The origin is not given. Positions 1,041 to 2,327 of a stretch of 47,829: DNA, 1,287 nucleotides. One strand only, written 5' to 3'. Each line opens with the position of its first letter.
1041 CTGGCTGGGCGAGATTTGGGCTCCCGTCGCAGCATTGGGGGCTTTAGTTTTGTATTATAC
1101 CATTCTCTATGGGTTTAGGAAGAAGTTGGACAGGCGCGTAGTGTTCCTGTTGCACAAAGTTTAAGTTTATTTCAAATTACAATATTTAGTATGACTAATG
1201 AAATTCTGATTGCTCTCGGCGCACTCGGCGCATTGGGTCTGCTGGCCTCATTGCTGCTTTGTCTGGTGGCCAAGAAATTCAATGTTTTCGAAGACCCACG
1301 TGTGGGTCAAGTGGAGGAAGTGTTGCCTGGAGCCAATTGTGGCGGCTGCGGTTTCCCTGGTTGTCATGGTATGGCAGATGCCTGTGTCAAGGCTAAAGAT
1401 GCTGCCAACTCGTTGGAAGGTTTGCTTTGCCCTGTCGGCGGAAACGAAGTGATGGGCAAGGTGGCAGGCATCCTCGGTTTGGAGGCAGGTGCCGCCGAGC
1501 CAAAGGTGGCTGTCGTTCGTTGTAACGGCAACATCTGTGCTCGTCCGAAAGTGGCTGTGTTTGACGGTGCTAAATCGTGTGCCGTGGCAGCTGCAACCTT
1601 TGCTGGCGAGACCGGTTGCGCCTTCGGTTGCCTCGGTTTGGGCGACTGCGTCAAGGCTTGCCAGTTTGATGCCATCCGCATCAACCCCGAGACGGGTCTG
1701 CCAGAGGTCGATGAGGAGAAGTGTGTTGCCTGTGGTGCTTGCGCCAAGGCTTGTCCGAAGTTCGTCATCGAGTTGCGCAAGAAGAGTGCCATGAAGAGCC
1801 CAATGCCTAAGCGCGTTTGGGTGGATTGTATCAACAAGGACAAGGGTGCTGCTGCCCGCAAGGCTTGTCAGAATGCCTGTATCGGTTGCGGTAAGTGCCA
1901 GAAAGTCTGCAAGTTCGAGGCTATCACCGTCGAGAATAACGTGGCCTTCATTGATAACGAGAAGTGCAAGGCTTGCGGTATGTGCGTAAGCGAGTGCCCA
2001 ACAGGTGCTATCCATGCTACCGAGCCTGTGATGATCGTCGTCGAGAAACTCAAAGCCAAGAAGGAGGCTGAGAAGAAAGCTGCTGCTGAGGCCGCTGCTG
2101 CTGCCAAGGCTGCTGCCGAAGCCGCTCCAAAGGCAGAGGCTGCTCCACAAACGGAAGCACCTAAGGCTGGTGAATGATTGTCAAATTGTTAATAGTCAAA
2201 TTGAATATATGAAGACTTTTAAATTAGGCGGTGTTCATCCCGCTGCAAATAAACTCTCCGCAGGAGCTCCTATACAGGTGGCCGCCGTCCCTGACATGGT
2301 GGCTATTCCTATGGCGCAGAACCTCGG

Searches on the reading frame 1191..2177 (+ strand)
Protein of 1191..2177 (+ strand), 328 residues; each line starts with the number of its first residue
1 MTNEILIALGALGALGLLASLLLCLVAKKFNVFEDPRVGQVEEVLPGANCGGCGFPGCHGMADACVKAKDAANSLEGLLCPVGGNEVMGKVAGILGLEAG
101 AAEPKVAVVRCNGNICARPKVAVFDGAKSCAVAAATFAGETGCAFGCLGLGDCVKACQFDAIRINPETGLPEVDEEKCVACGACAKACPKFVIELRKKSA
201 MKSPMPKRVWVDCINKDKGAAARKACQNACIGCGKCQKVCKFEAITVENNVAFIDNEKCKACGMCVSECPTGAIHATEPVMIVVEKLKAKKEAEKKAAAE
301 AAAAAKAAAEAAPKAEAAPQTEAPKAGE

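Call 72: search_protein_families(library=pfam, proteins=[window:1191-2177:+], max_evalue=0.001)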
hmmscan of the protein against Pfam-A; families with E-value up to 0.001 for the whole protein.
window:1191-2177:+ (328 aa): 13 families
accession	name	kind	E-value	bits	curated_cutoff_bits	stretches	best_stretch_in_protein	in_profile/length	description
PF00037.32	Fer4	-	6.3e-21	73.7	21.1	3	253-274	2-23/24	4Fe-4S binding domain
PF12838.12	Fer4_7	-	3.6e-15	56.6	27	2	230-273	2-52/52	4Fe-4S dicluster domain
PF14697.11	Fer4_21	-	9.5e-15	54.9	35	2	227-275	5-58/59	4Fe-4S dicluster domain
PF12837.12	Fer4_6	-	1.4e-13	50.5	25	3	171-189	2-20/24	4Fe-4S binding domain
PF13187.11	Fer4_9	-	3.8e-13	49.7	27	2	229-274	1-52/52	4Fe-4S dicluster domain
PF13484.11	Fer4_16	-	6.5e-10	40.1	30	2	177-242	1-65/66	4Fe-4S double cluster binding domain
PF13237.11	Fer4_10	-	6.5e-10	39.2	25.5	2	228-270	7-53/53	4Fe-4S dicluster domain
PF12797.12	Fer4_2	-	4.1e-09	36.2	24.5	2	171-189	3-21/22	4Fe-4S binding domain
PF04060.18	FeS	-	2e-07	31.1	23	1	45-71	1-27/33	Putative Fe-S cluster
PF13183.11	Fer4_8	-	1.3e-06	29.2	27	1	176-242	3-66/68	4Fe-4S dicluster domain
PF25160.1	LdpA_Fe-S-bd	-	3e-06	27.4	27.6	1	236-277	9-46/49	LdpA Fe-S cluster-binding domain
PF13534.11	Fer4_17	-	3.2e-06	28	22.2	1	258-298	1-40/61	4Fe-4S dicluster domain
PF12800.12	Fer4_4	-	0.00019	21.9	24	0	176-189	2-15/17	4Fe-4S binding domain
